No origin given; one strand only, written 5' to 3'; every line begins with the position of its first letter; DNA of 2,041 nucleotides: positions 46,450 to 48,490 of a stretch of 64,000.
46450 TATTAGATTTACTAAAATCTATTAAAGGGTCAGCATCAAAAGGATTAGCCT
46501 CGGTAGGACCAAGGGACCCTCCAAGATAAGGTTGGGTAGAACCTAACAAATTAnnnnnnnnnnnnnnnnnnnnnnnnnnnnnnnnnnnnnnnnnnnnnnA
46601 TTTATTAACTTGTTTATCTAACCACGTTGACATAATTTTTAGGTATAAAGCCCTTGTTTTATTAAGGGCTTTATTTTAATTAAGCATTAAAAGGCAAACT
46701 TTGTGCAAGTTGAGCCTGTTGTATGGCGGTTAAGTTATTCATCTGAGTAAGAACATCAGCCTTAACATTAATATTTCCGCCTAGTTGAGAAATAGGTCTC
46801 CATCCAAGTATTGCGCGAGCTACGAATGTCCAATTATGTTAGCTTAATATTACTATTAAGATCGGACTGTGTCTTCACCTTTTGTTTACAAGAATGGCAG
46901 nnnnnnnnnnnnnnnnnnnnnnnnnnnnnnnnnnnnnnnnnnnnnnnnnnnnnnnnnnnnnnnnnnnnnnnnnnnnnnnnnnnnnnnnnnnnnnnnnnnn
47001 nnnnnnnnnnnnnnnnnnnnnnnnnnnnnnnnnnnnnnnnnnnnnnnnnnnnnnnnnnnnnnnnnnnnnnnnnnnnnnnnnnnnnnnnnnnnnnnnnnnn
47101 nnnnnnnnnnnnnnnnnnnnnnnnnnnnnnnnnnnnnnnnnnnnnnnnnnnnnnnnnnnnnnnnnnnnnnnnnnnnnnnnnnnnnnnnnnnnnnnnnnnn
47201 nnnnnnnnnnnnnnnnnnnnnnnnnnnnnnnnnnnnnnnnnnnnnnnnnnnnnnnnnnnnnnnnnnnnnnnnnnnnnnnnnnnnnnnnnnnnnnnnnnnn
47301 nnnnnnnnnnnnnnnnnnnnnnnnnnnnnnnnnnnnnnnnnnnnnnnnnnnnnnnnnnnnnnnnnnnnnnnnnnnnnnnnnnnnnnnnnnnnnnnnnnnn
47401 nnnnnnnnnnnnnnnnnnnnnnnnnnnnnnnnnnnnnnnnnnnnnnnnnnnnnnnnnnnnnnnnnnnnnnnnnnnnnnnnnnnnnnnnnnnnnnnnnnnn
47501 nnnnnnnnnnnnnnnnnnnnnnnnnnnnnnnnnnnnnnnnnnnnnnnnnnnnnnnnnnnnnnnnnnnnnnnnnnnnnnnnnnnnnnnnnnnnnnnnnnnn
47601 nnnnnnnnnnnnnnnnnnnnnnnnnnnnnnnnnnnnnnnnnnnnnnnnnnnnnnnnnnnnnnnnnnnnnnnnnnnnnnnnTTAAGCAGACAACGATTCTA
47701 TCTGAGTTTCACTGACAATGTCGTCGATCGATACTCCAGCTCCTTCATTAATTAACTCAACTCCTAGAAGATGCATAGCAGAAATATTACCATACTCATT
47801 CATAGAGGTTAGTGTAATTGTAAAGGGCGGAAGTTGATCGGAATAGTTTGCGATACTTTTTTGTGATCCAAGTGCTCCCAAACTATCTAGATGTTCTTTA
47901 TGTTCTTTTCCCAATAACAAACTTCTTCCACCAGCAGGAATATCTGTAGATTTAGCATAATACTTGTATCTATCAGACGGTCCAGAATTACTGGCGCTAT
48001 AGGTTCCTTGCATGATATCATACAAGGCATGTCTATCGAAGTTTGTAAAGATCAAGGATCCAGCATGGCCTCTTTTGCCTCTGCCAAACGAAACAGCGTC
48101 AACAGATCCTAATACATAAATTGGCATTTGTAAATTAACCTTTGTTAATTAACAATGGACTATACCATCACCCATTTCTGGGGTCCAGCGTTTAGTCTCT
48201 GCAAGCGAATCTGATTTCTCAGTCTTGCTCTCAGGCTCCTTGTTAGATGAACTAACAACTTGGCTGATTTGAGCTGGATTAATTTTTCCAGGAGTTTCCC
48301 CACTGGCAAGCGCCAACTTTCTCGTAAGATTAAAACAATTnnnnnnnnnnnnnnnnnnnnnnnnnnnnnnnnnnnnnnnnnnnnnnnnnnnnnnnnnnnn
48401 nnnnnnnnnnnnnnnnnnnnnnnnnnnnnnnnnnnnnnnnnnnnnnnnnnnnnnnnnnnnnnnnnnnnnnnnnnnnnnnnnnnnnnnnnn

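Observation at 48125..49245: Intron 1 appears to use a non-canonical G-C pair at the 5' splice site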

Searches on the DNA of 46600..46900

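Call 8: search_rna_families(source=window, start=46600, end=46900, threshold=evalue, max_evalue=10, show_alignments=3)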
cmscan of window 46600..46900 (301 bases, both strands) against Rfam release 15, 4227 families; matches with E-value up to 10: 10.
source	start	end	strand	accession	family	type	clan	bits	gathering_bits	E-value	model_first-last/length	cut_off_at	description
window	46843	46900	-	RF00028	Intron_gpI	Intron;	-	25.2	50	0.00013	196-253/253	5'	Group I catalytic intron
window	46645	46678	+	RF04343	Plastid-psbA-2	Cis-reg;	CL00153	21.8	55.8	0.072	1-60/60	no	Plastid-psbA-2 3UTR RNA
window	46619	46704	+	RF01603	snoR29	Gene; snRNA; snoRNA; CD-box;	-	21.4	50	1.4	1-84/84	no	small nucleolar RNA snoR29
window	46634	46674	+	RF02438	SpF51_sRNA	Gene; sRNA;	-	20.4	50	0.18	1-45/45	no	Streptococcus sRNA SpF51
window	46645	46680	-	RF02438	SpF51_sRNA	Gene; sRNA;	-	19.7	50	0.27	1-45/45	no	Streptococcus sRNA SpF51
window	46623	46724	+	RF01770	rimP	Cis-reg; leader;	-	16.8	47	2.5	1-102/102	no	Gammaprotebacteria rimP leader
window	46707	46751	+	RF02773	TrxA_thermometer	Cis-reg; thermoregulator;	-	15.2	58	7.1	1-88/88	no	TrxA 5' UTR thermometer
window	46636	46686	+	RF02108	DLEU2_4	Gene; lncRNA;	-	13.4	40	2.7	1-58/58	no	Deleted in lymphocytic leukemia 2 conserved region 4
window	46600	46676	+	RF02537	TarA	Gene; sRNA;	-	13.4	80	9.5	34-99/99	5'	Vibrio ToxT activated RNA TarA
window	46600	46665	-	RF02960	DUF2800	Cis-reg;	-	12.7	60.2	5.8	1-65/158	3'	DUF2800 RNA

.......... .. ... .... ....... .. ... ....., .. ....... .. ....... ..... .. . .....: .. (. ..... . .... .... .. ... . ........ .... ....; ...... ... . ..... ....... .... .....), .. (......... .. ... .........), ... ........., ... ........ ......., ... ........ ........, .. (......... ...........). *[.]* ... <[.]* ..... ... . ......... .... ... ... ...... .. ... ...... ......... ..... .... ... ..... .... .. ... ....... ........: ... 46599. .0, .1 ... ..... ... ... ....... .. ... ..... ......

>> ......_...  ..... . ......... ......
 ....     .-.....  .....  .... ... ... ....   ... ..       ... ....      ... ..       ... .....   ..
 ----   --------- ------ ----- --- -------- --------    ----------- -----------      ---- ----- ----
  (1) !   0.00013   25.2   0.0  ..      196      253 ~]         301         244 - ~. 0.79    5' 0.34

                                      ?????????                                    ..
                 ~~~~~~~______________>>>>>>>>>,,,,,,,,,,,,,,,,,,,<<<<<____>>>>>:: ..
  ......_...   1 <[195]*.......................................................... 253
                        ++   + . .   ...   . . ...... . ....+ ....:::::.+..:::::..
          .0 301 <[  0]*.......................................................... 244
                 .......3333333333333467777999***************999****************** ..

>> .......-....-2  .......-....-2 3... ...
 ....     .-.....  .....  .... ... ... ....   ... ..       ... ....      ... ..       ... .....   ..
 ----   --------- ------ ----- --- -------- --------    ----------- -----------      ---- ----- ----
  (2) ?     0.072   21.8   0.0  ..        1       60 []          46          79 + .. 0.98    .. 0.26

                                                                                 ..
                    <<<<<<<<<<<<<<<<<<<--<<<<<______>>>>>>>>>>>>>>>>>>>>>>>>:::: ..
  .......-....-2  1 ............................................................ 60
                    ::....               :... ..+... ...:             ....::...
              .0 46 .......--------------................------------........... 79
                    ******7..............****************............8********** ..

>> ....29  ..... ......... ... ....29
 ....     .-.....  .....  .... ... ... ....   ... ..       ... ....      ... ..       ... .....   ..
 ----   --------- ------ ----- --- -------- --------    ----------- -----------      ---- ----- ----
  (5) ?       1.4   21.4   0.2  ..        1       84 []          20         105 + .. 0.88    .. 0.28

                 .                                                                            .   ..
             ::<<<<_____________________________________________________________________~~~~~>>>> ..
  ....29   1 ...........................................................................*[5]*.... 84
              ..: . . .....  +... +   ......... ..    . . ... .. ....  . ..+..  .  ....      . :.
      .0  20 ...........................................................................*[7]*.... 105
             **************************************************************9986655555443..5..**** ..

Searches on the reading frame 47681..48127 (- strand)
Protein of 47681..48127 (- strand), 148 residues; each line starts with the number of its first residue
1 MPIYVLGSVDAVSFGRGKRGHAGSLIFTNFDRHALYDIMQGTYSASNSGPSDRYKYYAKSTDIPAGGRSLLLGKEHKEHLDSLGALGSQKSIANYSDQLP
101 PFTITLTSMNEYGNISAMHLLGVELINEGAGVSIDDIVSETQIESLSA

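Call 9: search_protein_families(library=pfam, proteins=[window:47681-48127:-], max_evalue=0.01)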
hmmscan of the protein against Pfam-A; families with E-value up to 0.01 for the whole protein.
window:47681-48127:- (148 aa): 0 families

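Call 10: search_protein_families(library=phrogs, proteins=[window:47681-48127:-], max_evalue=0.001)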
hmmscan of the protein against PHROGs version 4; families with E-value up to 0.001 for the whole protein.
window:47681-48127:- (148 aa): 2 families
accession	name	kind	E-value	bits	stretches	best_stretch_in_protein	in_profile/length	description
phrog_9206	-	head and packaging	2e-23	83.8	1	2-144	55-154/501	major head protein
phrog_34314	-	unknown function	3.7e-08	33.5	1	76-141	82-142/450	-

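Call 13: find_homologous_proteins(query=window:47681-48127:-, max_evalue=0.001)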
Query window:47681-48127:- (148 aa): 627 proteins with E <= 0.001 among 641 candidates; the best 120 are listed. Only proteins of 81 to 259 residues were searched: fused or split forms outside these lengths cannot appear, so this answer is no evidence that the protein stands alone or is whole; lengths 'longer' or 'shorter' looks for them.
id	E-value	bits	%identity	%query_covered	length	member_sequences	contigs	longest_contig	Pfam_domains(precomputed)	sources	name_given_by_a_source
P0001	5.2e-86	304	98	100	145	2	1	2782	-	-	-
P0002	5.3e-76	271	88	96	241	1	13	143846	-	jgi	jgi:hypothetical protein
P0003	1.6e-75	270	87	96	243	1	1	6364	-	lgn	-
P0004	2.1e-75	269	87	96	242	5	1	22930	-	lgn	-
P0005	8.9e-74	264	85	96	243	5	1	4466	-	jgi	jgi:hypothetical protein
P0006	1.3e-73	264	85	96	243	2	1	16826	-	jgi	-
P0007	5.4e-72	258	84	96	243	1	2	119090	-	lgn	-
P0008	1.9e-71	257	83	96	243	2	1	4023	-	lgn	-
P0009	3.3e-71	256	84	96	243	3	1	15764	-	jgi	jgi:hypothetical protein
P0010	3.7e-70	252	82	96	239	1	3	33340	-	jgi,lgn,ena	-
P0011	7.2e-70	251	80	96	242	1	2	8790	-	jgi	jgi:hypothetical protein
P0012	6.5e-68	245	80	96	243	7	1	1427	-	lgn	-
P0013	1.9e-67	244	81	96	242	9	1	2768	-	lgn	-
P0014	1.2e-66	241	79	96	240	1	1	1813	-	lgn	-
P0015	1.1e-65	238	79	96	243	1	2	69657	-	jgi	jgi:hypothetical protein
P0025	1.5e-61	224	77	93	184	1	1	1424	-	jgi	jgi:hypothetical protein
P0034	5.4e-57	210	74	93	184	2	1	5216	-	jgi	jgi:hypothetical protein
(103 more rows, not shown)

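Call 14: find_related_loci(query=window:47681-48127:-, collection=viral_contigs, flank=4000)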
Query window:47681-48127:- (148 aa) in viral_contigs; peptide patterns used: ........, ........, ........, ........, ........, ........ (x = any residue, [..] = any of these).
6 stretches matched a pattern; 3 encode a relative of the query (tblastn E <= 1e-3); 3 distinct loci.
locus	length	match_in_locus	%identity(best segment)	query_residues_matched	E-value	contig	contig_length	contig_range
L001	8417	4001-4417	82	2-143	3e-79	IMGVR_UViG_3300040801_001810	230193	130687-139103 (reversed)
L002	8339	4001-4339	85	28-143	5e-66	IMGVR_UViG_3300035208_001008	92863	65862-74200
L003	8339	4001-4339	83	28-143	5e-64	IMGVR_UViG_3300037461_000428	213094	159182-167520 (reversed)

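Call 16: find_encoding_contigs(protein=P0001, flank=5000, max_places=6)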
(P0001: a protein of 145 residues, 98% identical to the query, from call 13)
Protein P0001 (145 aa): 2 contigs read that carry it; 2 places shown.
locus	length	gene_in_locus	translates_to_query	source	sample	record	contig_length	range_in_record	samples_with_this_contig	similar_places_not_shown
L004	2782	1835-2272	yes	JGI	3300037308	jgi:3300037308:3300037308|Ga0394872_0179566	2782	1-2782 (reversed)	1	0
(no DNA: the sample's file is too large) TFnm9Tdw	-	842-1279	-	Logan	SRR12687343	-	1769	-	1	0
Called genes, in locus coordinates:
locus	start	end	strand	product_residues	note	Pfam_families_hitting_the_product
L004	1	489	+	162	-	?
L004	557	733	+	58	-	-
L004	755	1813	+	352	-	PF14528:LAGLIDADG_3 (faint)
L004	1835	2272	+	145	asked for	-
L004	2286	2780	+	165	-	?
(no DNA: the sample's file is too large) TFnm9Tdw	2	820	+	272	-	?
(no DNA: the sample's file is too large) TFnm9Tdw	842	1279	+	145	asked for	-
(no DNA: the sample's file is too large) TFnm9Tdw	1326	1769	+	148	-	?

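Call 57: find_encoding_contigs(protein=P0034, flank=3000, max_places=3)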
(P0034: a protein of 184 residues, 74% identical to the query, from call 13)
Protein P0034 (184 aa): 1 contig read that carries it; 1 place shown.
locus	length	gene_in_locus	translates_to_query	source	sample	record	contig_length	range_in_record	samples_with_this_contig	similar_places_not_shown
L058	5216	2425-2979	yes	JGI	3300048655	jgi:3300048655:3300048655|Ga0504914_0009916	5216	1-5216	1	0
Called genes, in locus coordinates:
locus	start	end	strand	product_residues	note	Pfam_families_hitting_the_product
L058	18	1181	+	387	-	-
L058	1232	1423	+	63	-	-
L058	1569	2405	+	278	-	-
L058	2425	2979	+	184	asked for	-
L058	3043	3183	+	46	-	-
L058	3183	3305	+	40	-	-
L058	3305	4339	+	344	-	-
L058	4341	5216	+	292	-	?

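Call 58: find_encoding_contigs(protein=P0025, flank=3000, max_places=3)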
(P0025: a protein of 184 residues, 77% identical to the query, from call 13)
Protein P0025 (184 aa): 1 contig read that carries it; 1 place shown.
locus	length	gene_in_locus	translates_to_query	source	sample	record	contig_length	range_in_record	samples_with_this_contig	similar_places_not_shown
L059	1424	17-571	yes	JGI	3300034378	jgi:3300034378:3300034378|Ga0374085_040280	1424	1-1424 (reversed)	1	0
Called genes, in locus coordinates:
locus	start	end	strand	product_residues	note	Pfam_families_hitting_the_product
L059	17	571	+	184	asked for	-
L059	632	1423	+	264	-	?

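Call 61: find_related_loci(query=A2, collection=viral_contigs, flank=3500)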
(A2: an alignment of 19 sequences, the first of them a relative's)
Query A2 (243 aa) in viral_contigs; peptide patterns used: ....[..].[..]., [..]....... (x = any residue, [..] = any of these).
354 stretches matched a pattern; 331 encode a relative of the query (tblastn E <= 1e-3); the best 80 are kept; 80 distinct loci.
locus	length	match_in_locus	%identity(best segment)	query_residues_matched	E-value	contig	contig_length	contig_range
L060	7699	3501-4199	85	7-239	1e-135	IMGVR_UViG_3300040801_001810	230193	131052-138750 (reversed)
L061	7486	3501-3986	97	82-243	6e-105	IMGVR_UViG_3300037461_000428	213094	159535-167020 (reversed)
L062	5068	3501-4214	68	2-234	9e-105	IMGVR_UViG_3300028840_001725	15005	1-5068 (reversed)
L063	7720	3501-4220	66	7-240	6e-100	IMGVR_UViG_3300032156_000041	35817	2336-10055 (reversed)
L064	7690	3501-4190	66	9-235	2e-98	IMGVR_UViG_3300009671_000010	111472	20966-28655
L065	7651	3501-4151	66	13-233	9e-87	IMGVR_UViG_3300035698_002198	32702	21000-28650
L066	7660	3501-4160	62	14-237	1e-84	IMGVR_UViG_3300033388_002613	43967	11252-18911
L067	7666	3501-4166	61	12-237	2e-84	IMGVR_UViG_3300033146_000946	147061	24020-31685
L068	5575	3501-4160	63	19-242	2e-84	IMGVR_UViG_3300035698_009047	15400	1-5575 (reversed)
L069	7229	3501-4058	66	19-207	2e-81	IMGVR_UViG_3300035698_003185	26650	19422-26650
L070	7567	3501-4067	65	16-207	2e-74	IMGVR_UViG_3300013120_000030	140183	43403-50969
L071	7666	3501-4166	62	12-237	2e-86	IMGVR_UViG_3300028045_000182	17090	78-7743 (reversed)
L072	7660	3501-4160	62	14-237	4e-86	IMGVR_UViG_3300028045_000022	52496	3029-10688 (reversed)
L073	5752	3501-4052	57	16-206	4e-67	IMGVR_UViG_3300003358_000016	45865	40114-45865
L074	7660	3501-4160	52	16-242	1e-63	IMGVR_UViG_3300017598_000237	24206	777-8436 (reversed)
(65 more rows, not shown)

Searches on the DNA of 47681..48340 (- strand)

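Call 6: search_rna_families(source=window, start=48100, end=48340, threshold=evalue, max_evalue=10, show_alignments=3)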
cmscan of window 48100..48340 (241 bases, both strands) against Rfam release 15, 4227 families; matches with E-value up to 10: 1.
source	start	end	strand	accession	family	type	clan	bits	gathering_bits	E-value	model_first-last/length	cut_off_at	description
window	48140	48336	-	RF00028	Intron_gpI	Intron;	-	23.4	50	0.00035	1-253/253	no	Group I catalytic intron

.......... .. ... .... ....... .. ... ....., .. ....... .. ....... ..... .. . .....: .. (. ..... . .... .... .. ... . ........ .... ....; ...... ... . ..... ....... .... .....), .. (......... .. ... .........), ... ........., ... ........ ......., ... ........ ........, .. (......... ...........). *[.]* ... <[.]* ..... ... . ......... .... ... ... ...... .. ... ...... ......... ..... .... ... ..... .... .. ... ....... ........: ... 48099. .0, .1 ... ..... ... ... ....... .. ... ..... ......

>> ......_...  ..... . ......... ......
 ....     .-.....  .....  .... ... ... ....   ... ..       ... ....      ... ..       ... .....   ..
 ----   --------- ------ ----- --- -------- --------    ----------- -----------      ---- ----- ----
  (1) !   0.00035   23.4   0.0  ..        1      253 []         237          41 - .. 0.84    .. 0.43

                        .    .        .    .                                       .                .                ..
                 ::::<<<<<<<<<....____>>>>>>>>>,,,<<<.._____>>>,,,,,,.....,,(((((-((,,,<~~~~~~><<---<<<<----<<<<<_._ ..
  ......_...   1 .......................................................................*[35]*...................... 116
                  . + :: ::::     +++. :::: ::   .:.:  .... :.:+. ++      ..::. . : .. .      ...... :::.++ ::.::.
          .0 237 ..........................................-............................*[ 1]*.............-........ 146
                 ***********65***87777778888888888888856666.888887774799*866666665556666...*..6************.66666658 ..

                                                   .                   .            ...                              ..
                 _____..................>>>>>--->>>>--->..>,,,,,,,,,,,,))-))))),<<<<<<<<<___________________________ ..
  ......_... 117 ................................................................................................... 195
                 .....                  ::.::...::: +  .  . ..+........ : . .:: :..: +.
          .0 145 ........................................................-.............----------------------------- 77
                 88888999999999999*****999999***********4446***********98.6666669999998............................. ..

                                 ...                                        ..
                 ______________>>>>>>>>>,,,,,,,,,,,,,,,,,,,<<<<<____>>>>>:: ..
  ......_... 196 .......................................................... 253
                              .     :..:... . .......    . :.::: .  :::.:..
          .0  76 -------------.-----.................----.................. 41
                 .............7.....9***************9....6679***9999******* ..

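Call 26: search_rna_families(sources=[L002, L003], threshold=evalue, max_evalue=1, show_alignments=5)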
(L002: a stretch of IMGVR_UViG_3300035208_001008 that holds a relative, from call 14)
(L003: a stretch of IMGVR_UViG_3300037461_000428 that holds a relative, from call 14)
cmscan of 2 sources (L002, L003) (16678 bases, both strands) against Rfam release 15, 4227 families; matches with E-value up to 1: 8.
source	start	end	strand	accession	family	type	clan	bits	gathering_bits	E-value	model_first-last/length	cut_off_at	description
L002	3738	3978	+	RF00028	Intron_gpI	Intron;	-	84.7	50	1.1e-20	1-253/253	no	Group I catalytic intron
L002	3473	3698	+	RF00028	Intron_gpI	Intron;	-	80.3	50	2.2e-19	1-253/253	no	Group I catalytic intron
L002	4329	4543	+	RF00028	Intron_gpI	Intron;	-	72.4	50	5.2e-17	1-253/253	no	Group I catalytic intron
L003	3791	3971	+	RF00028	Intron_gpI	Intron;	-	66.7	50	2.6e-15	1-253/253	no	Group I catalytic intron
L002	2988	3205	+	RF00028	Intron_gpI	Intron;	-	60.2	50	2.4e-13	1-253/253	no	Group I catalytic intron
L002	3259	3468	+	RF00028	Intron_gpI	Intron;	-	59.9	50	2.9e-13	1-253/253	no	Group I catalytic intron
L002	2761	2851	+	RF04189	icd-II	Cis-reg;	-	28.1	99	0.25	1-133/133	no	icd-II ncRNA motif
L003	3646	3764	+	RF00028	Intron_gpI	Intron;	-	23.1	50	0.031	1-253/253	no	Group I catalytic intron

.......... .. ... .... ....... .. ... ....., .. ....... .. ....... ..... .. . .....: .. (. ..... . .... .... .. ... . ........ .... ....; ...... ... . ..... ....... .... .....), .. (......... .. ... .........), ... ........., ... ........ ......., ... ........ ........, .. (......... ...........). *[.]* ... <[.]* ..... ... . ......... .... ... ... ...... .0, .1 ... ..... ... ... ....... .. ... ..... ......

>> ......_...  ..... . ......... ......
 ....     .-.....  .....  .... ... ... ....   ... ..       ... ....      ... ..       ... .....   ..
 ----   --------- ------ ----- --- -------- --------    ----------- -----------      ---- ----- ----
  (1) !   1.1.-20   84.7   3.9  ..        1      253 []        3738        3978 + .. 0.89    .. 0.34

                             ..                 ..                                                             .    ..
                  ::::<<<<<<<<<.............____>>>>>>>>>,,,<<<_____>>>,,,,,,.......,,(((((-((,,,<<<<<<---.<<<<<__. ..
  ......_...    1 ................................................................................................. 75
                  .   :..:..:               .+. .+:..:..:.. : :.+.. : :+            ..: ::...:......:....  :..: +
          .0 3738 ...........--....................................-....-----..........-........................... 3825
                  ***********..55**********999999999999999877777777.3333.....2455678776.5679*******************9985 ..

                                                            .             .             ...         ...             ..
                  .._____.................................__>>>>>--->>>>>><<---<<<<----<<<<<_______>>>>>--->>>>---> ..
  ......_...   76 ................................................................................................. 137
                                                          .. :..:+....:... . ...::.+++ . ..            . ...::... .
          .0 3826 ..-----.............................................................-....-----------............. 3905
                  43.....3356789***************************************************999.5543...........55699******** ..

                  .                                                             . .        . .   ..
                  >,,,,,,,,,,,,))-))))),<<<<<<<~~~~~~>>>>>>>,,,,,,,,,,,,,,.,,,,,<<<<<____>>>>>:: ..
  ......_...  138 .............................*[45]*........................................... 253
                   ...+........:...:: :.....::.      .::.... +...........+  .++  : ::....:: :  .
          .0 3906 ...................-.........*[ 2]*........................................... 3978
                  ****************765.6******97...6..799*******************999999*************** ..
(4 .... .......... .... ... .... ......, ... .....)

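Call 83: search_dna_similar(query=window:48113-48335:-, collection=phages, mode=distant, max_evalue=0.01, max_rows=15)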
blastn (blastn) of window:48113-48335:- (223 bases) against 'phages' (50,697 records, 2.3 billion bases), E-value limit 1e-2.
No match.
